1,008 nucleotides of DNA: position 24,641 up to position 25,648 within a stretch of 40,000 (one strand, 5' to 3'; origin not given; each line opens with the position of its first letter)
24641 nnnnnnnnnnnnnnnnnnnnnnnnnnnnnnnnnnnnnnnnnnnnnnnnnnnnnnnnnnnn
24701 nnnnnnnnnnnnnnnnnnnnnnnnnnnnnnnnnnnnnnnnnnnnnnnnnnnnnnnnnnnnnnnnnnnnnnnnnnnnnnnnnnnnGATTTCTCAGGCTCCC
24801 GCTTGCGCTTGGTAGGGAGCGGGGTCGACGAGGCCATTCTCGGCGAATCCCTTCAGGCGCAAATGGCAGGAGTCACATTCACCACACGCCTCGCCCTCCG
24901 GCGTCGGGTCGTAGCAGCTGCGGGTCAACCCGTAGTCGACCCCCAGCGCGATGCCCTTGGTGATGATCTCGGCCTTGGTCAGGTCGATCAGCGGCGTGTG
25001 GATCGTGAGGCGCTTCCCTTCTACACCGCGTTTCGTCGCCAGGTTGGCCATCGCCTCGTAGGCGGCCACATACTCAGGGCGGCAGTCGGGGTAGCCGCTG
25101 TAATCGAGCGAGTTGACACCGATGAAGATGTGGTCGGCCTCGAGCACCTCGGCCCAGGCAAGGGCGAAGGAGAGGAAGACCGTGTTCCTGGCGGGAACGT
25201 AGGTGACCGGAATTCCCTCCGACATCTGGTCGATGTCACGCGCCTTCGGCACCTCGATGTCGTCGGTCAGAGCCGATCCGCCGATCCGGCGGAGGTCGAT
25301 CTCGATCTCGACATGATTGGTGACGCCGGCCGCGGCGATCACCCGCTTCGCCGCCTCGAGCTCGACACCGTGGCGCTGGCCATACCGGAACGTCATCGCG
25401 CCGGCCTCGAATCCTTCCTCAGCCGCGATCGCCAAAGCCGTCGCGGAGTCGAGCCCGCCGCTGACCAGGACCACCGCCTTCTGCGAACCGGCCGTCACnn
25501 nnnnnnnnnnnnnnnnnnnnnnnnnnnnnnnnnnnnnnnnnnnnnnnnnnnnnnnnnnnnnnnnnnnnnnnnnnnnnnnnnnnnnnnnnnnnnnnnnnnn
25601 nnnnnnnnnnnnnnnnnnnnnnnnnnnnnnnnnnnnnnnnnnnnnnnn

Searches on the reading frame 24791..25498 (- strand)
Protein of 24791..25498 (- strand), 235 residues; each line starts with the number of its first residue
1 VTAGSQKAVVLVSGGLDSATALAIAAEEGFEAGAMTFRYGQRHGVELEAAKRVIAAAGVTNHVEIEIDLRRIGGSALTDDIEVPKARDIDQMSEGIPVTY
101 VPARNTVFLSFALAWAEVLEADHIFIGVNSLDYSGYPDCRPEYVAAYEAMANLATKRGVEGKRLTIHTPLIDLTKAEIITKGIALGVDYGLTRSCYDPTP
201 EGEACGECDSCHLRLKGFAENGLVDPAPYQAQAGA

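Call 28: search_protein_families(library=pfam, proteins=[window:24791-25498:-], max_evalue=0.001)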
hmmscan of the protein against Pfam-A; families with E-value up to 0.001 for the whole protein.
window:24791-25498:- (235 aa): 3 families
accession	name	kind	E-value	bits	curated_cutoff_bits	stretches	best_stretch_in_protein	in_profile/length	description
PF06508.19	QueC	-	8.4e-76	254.6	22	1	7-221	1-209/210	Queuosine biosynthesis protein QueC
PF00733.27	Asn_synthase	-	2.8e-05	24.4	21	1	8-67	20-79/354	Asparagine synthase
PF02568.20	ThiI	-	0.0002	21.5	20.5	0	5-69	3-67/197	Thiamine biosynthesis protein (ThiI)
